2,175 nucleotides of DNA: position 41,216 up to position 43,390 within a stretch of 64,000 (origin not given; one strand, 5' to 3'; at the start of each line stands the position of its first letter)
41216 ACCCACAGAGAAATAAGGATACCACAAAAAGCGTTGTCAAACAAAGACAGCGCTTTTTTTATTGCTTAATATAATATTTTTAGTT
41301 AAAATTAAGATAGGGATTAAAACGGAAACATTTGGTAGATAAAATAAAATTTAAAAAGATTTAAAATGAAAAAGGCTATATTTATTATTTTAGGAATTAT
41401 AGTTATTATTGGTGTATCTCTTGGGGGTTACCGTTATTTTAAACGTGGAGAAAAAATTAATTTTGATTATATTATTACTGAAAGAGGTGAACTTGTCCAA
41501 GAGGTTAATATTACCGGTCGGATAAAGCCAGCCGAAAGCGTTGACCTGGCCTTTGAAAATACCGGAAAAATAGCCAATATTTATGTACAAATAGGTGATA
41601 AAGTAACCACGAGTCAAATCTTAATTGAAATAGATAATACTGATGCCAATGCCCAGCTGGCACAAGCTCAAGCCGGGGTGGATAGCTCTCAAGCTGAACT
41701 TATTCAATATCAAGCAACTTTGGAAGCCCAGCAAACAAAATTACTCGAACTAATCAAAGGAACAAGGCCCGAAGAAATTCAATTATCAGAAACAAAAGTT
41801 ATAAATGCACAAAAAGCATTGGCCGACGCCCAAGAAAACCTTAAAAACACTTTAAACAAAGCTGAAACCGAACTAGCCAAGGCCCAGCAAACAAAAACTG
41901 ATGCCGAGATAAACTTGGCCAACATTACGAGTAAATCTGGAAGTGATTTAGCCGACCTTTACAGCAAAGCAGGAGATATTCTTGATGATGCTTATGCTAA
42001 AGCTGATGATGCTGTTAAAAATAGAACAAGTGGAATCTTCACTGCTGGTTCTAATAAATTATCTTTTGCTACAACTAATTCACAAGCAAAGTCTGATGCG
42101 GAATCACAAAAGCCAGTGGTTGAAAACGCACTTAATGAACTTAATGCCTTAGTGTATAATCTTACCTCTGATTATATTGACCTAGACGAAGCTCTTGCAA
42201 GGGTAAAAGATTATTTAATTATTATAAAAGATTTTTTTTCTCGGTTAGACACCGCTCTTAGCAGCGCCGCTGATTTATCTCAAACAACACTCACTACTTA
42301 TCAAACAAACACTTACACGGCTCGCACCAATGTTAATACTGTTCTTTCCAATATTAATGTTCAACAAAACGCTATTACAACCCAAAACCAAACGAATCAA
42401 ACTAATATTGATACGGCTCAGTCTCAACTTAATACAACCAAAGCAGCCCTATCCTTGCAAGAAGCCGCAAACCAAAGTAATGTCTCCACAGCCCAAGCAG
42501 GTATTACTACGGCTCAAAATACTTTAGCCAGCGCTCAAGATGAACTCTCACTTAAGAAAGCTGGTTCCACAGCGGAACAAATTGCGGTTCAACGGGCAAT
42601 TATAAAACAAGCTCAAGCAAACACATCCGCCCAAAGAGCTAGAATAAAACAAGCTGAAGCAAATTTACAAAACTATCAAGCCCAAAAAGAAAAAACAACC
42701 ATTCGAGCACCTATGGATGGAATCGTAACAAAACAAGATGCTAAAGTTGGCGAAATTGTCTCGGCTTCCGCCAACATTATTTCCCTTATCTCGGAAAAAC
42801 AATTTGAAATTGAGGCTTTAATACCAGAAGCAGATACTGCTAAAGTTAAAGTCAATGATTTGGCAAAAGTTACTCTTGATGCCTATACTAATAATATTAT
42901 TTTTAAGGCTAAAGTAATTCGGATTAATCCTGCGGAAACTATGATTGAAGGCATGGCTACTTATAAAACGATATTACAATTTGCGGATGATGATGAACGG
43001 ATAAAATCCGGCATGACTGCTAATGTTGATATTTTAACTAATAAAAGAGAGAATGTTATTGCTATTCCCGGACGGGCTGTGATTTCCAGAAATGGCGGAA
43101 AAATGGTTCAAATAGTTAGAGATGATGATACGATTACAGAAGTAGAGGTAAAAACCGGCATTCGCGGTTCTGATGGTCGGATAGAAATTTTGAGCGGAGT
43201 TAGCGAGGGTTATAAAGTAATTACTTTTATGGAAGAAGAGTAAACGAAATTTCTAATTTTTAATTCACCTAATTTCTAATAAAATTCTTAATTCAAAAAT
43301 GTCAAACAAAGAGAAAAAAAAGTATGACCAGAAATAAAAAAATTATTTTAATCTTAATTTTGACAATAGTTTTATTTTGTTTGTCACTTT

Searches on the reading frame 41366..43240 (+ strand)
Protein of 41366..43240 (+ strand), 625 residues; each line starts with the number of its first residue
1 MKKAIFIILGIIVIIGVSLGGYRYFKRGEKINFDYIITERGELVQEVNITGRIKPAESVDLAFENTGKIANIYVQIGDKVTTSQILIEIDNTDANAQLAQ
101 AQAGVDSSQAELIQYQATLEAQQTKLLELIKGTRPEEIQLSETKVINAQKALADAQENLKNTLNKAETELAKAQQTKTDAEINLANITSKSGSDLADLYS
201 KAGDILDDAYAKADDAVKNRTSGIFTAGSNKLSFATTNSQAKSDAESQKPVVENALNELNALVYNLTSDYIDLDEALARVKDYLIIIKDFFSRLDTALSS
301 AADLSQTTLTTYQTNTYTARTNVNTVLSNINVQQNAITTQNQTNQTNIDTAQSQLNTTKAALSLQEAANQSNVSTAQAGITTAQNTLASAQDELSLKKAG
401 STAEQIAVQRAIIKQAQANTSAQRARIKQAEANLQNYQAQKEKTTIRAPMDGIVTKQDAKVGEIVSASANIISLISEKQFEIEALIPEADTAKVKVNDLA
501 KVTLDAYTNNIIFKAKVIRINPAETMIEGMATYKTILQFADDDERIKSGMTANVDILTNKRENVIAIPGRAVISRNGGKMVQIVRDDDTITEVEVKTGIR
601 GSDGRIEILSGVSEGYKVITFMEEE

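Call 55: search_protein_families(library=pfam, proteins=[window:41366-43240:+], max_evalue=0.00001)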
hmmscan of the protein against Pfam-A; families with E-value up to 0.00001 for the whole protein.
window:41366-43240:+ (625 aa): 2 families
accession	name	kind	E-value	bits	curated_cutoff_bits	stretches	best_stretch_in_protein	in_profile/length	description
PF13437.12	HlyD_3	-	1.4e-12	48.7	22.2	1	445-528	1-82/106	HlyD family secretion protein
PF16576.10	HlyD_D23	-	2.3e-11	43.9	30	1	364-552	33-214/214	Barrel-sandwich domain of CusB or HlyD membrane-fusion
